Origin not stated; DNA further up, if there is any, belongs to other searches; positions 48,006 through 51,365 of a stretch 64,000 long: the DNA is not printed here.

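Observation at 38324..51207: Apparently perfect 2,842-bp direct repeat confined to the mature coding region of LSP-C and LSP-D, flanking a 7.2-kb four-gene cassette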

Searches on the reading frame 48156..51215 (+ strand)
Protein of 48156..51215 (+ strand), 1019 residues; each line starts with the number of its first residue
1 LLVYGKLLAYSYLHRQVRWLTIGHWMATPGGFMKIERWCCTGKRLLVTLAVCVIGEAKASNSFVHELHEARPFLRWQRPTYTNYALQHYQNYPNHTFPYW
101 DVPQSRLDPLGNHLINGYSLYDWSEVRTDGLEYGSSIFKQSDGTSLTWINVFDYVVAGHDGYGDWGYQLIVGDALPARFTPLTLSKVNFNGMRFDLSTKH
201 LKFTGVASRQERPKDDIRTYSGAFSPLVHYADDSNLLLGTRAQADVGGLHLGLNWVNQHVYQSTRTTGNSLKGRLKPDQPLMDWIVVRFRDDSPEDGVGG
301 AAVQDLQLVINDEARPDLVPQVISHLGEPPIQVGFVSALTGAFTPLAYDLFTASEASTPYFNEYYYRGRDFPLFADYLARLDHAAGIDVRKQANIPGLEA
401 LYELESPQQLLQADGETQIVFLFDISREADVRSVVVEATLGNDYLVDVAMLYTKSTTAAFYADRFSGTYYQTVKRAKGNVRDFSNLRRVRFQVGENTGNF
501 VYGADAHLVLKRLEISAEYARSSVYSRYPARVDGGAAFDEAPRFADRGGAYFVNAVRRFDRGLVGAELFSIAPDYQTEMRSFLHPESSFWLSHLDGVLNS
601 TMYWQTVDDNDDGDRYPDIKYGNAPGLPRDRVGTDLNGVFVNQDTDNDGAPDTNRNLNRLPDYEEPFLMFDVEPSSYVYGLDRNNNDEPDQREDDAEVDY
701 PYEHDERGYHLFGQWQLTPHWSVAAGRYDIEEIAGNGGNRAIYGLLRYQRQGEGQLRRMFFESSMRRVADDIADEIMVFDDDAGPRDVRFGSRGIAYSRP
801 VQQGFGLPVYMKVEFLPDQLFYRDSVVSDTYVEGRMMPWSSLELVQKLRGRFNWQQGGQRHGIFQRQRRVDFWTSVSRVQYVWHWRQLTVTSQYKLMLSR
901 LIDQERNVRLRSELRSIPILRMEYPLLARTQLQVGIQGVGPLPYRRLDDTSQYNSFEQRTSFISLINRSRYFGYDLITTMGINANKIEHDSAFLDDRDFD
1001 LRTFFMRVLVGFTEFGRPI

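Call 6: search_protein_families(library=pfam, proteins=[window:48156-51215:+], max_evalue=0.01)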
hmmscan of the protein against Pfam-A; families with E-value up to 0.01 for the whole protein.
window:48156-51215:+ (1019 aa): 0 families

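Call 7: search_protein_families(library=ncbifam, proteins=[window:48156-51215:+], max_evalue=0.01)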
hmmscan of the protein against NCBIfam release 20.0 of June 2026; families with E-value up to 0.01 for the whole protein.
window:48156-51215:+ (1019 aa): 0 families

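Call 9: find_homologous_proteins(query=window:48156-51215:+)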
Query window:48156-51215:+ (1019 aa): 247 proteins with E <= 0.001 among 8000 candidates; the best 120 are listed.
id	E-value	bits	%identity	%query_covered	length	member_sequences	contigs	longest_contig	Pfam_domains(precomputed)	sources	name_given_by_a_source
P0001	0.0e+0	2218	97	97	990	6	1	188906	-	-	-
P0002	0.0e+0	1883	82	95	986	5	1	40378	-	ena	-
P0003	0.0e+0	1856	81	94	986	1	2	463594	-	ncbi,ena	-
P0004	0.0e+0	1848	80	97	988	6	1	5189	-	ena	-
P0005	0.0e+0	1848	80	97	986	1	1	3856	-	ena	-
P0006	0.0e+0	1833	80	95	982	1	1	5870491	-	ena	-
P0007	0.0e+0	1830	80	95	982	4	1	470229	-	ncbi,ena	-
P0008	0.0e+0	1783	77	97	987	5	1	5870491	-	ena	-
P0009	0.0e+0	1684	74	96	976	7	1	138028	-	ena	-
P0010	0.0e+0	1575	71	96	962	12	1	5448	-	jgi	jgi:hypothetical protein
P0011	0.0e+0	1437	78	77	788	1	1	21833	-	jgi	jgi:hypothetical protein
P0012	0.0e+0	1403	63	96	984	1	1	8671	-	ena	-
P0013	0.0e+0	1389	62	95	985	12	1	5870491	-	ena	-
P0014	0.0e+0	1389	62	96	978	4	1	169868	-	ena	-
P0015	0.0e+0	1388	80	73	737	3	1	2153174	-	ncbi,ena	-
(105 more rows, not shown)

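Call 11: find_encoding_contigs(protein=P0006, flank=10000, max_places=3)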
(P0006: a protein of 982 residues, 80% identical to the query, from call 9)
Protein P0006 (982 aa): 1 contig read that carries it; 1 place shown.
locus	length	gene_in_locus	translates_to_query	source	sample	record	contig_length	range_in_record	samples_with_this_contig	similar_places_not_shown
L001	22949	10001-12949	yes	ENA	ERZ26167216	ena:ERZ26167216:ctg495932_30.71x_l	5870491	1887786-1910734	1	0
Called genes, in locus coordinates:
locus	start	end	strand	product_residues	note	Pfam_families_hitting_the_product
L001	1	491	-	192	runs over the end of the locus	-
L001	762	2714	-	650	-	PF18962:Por_Secre_tail (weak), PF13860:FlgD_ig (weak)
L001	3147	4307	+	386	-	PF13936:HTH_38, PF00665:rve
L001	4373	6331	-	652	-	PF18962:Por_Secre_tail (weak), PF13860:FlgD_ig (weak)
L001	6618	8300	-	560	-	PF01839:FG-GAP (faint), PF13517:FG-GAP_3, PF07593:UnbV_ASPIC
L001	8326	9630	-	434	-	PF12895:ANAPC3 (faint), PF23914:TPR_CcmH_CycH (weak), PF14559:TPR_19 (weak), PF13432:TPR_16 (weak), PF14559:TPR_19 (weak), PF13371:TPR_9 (weak), PF14559:TPR_19, PF00515:TPR_1 (weak), +14 more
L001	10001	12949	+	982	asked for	-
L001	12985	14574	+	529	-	-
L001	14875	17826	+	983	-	PF21620:SlpA_C (faint)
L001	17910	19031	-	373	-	PF02012:BNR (faint), PF13088:BNR_2 (weak)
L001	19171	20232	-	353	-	PF04116:FA_hydroxylase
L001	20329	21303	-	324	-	PF05721:PhyH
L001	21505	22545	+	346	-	PF00542:Ribosomal_L12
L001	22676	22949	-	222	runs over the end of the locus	PF01487:DHquinase_I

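Call 12: find_encoding_contigs(protein=P0008, flank=10000, max_places=3)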
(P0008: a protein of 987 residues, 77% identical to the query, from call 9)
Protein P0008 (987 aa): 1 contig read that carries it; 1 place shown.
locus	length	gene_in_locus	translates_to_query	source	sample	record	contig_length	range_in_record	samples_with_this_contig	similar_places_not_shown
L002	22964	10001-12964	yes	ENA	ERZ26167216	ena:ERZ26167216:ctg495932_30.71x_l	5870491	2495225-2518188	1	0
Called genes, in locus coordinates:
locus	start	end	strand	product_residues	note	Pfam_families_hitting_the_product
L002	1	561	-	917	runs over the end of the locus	PF18339:Tudor_1_RapA, PF04851:ResIII, PF00176:SNF2-rel_dom, PF00270:DEAD (weak), PF00271:Helicase_C, PF12137:RapA_C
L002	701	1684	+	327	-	PF01408:GFO_IDH_MocA, PF22725:GFO_IDH_MocA_C3, PF02894:GFO_IDH_MocA_C (weak)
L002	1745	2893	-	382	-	-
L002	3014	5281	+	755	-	PF02366:PMT (weak), PF13231:PMT_2, PF13176:TPR_7 (faint), PF07719:TPR_2 (faint), PF13371:TPR_9 (faint), PF13424:TPR_12 (weak), PF13432:TPR_16 (weak), PF13432:TPR_16, +6 more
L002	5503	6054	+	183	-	PF06764:DUF1223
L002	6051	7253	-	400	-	PF07690:MFS_1, PF00083:Sugar_tr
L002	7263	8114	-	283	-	-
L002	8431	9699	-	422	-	PF13360:PQQ_2 (faint)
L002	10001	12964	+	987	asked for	-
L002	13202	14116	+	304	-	-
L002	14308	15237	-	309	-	PF01261:AP_endonuc_2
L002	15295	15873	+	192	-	-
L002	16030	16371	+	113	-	PF08592:Anthrone_oxy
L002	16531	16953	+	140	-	-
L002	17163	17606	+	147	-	PF02082:Rrf2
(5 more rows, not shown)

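Call 13: find_encoding_contigs(protein=P0001, flank=10000, max_places=6)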
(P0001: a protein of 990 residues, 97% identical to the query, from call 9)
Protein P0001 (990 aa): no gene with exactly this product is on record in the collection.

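Call 14: list_cluster_members(proteins=[P0001])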
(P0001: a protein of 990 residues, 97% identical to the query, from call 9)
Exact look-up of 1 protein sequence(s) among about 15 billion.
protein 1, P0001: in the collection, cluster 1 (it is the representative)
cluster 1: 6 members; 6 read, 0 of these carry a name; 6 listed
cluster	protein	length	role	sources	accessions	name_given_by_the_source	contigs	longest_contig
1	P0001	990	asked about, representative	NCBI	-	-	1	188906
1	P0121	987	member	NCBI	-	-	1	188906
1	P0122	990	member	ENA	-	-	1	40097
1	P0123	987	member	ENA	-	-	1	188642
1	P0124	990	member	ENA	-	-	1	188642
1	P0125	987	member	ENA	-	-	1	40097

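Call 16: find_encoding_contigs(protein=P0122, flank=10000, max_places=4)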
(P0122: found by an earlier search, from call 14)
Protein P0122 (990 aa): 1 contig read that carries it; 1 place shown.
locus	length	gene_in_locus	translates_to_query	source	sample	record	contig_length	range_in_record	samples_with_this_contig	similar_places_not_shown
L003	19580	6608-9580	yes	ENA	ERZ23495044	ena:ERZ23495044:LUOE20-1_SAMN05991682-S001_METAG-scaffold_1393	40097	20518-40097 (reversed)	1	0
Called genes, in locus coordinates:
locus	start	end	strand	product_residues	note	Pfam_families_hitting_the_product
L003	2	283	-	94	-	?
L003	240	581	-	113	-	-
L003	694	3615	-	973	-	-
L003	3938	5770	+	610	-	PF01839:FG-GAP (faint), PF13517:FG-GAP_3, PF07593:UnbV_ASPIC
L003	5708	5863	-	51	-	-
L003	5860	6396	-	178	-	-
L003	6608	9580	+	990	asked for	-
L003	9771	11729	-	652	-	PF13585:CHU_C (faint), PF18962:Por_Secre_tail (weak), PF13860:FlgD_ig (weak)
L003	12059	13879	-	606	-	PF13517:FG-GAP_3, PF07593:UnbV_ASPIC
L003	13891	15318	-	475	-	PF12895:ANAPC3 (faint), PF23914:TPR_CcmH_CycH (faint), PF14559:TPR_19 (weak), PF13424:TPR_12 (weak), PF13432:TPR_16, PF14559:TPR_19, PF13414:TPR_11 (weak), PF13432:TPR_16 (weak), +15 more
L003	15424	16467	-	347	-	PF13088:BNR_2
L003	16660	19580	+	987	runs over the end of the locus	-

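Call 17: find_encoding_contigs(protein=P0123, flank=10000, max_places=4)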
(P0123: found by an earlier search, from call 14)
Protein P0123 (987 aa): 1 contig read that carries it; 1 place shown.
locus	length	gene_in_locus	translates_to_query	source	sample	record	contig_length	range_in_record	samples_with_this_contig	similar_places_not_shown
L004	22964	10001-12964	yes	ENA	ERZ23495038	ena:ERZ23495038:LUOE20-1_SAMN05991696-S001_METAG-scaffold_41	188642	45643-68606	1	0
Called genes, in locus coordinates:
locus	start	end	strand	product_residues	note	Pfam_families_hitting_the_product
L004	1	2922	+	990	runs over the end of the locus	-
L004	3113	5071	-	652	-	PF13585:CHU_C (faint), PF18962:Por_Secre_tail (weak), PF13860:FlgD_ig (weak)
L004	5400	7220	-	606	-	PF13517:FG-GAP_3, PF07593:UnbV_ASPIC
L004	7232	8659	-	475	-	PF25063:ARM_TT21_C (faint), PF12895:ANAPC3 (faint), PF14559:TPR_19 (weak), PF13424:TPR_12 (weak), PF13432:TPR_16, PF14559:TPR_19, PF13414:TPR_11 (weak), PF13432:TPR_16 (weak), +15 more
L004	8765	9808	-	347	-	PF13088:BNR_2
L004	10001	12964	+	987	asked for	-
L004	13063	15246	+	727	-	PF14871:GHL6 (weak), PF06283:ThuA (faint), PF08532:Glyco_hydro_42M (weak)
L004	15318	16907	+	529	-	-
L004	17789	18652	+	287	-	-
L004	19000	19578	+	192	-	-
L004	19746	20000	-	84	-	-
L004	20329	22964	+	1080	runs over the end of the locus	PF25852:DUF6242_C (faint), PF02012:BNR (faint), PF15902:Sortilin-Vps10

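Call 22: find_related_loci(query=P0121, collection=genome_contigs, flank=10000)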
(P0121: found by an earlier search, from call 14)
Query P0121 (987 aa) in genome_contigs; peptide patterns used: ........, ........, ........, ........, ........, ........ (x = any residue, [..] = any of these).
34 stretches matched a pattern; 22 encode a relative of the query (tblastn E <= 1e-3); 20 distinct loci.
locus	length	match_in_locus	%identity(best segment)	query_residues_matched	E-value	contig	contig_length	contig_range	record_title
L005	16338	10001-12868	81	32-987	0e+0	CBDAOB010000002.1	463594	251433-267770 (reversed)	MAG: Candidatus Latescibacterota bacterium isolate ee734ac6-3c8f-4045-9bd6-bb64be60b199 genome assembly, contig: contig_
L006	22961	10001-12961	77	1-987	0e+0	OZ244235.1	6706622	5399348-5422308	MAG: Candidatus Latescibacterota bacterium isolate e5868d62-61ad-4724-99e8-9c09e4b40cf9 genome assembly, chromosome: 1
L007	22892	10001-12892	74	23-987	0e+0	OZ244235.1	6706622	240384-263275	MAG: Candidatus Latescibacterota bacterium isolate e5868d62-61ad-4724-99e8-9c09e4b40cf9 genome assembly, chromosome: 1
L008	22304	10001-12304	81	218-987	0e+0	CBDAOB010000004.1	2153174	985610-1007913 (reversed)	MAG: Candidatus Latescibacterota bacterium isolate ee734ac6-3c8f-4045-9bd6-bb64be60b199 genome assembly, contig: contig_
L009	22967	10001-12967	62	6-987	0e+0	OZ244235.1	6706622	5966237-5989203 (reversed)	MAG: Candidatus Latescibacterota bacterium isolate e5868d62-61ad-4724-99e8-9c09e4b40cf9 genome assembly, chromosome: 1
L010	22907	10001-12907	62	12-987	0e+0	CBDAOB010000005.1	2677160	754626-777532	MAG: Candidatus Latescibacterota bacterium isolate ee734ac6-3c8f-4045-9bd6-bb64be60b199 genome assembly, contig: contig_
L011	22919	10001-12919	62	13-987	0e+0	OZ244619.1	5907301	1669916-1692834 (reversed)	MAG: Candidatus Latescibacterota bacterium isolate 42df25b2-3f2b-47dc-af7c-4916403e88f0 genome assembly, chromosome: 1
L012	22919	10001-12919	63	13-987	0e+0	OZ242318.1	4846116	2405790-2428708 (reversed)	MAG: Candidatus Latescibacterota bacterium isolate cc8e0243-aa1c-4c17-a5e8-0a9f7738ceb9 genome assembly, chromosome: 1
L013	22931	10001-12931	63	14-987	0e+0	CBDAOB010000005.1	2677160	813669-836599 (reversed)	MAG: Candidatus Latescibacterota bacterium isolate ee734ac6-3c8f-4045-9bd6-bb64be60b199 genome assembly, contig: contig_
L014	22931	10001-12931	53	7-985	0e+0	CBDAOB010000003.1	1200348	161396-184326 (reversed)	MAG: Candidatus Latescibacterota bacterium isolate ee734ac6-3c8f-4045-9bd6-bb64be60b199 genome assembly, contig: contig_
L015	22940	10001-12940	63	12-987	0e+0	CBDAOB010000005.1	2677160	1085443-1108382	MAG: Candidatus Latescibacterota bacterium isolate ee734ac6-3c8f-4045-9bd6-bb64be60b199 genome assembly, contig: contig_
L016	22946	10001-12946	50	7-987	0e+0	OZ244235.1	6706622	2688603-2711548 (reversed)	MAG: Candidatus Latescibacterota bacterium isolate e5868d62-61ad-4724-99e8-9c09e4b40cf9 genome assembly, chromosome: 1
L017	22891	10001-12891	80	24-987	0e+0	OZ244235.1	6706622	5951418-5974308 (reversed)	MAG: Candidatus Latescibacterota bacterium isolate e5868d62-61ad-4724-99e8-9c09e4b40cf9 genome assembly, chromosome: 1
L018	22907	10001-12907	62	12-987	0e+0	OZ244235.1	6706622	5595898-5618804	MAG: Candidatus Latescibacterota bacterium isolate e5868d62-61ad-4724-99e8-9c09e4b40cf9 genome assembly, chromosome: 1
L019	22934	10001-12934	62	13-987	0e+0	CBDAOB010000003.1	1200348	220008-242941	MAG: Candidatus Latescibacterota bacterium isolate ee734ac6-3c8f-4045-9bd6-bb64be60b199 genome assembly, contig: contig_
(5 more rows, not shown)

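Call 32: search_protein_families(library=pfam, proteins=[P0121], max_evalue=1)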
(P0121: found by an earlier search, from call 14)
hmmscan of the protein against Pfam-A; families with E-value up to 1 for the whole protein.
P0121 (987 aa): 0 families

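Call 40: predict_structure(alignment_id=A1)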
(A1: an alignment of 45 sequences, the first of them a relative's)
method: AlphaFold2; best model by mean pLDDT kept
length: 987 residues; sequences in the alignment: 45
mean_pLDDT: 72.0   pTM: 0.70
mean pLDDT of the five models: 72.0, 71.7, 70.4, 67.9, 64.7
residues with pLDDT >= 90: 231; 70-90: 381; 50-70: 143; < 50: 232
segments of 3 or more residues with pLDDT < 50: 1-41, 58-121, 180-198, 320-327, 556-560, 578-618, 648-660, 750-754, 758-779, 983-987
pLDDT, mean of each block of 10 residues (from residue 1): 40 47 30 31 56 64 41 38 40 36 36 37 67 81 72 71 90 76 35 41 84 88 89 76 87 94 77 94 93 90 81 73 45 71 94 89 91 91 91 92 95 93 85 88 84 91 94 89 91 94 89 92 87 89 85 54 58 64 41 38 40 45 53 67 56 42 52 84 88 87 78 86 86 77 54 46 44 47 55 81 91 90 71 75 92 93 90 82 90 88 83 77 80 83 79 81 69 72 43
secondary structure, 60 per line:
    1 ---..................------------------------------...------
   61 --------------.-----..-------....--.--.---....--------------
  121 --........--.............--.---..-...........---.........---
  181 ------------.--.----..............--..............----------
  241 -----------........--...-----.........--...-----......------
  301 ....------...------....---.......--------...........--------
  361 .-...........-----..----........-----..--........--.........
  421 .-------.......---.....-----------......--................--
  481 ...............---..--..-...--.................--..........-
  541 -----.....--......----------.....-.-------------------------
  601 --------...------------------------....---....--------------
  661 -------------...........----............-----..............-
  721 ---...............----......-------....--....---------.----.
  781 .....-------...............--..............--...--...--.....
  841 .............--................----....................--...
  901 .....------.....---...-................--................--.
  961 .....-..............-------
elements in order (helices of 4 or more, strands of 3 or more residues): H4-21 E90-93 E103-106 E123-130 E133-145 E155-165 E169-177 E201-214 E217-230 E252-259 E270-278 E281-283 E289-294 E301-304 E311-313 H320-323 H327-333 H342-352 H363-369 E370-373 E385-392 E402-409 E412-421 H429-432 E433-435 E439-443 E455-460 E463-478 E481-495 E511-527 E530-539 E546-550 H553-558 E569-573 H636-639 H643-646 E674-684 E689-700 E706-719 E724-738 E743-748 E756-759 E762-765 E780-785 E793-807 E810-823 E826-828 E831-833 E836-853 E856-871 E876-895 E898-905 E912-916 E924-939 E942-957 H960-965 E967-980
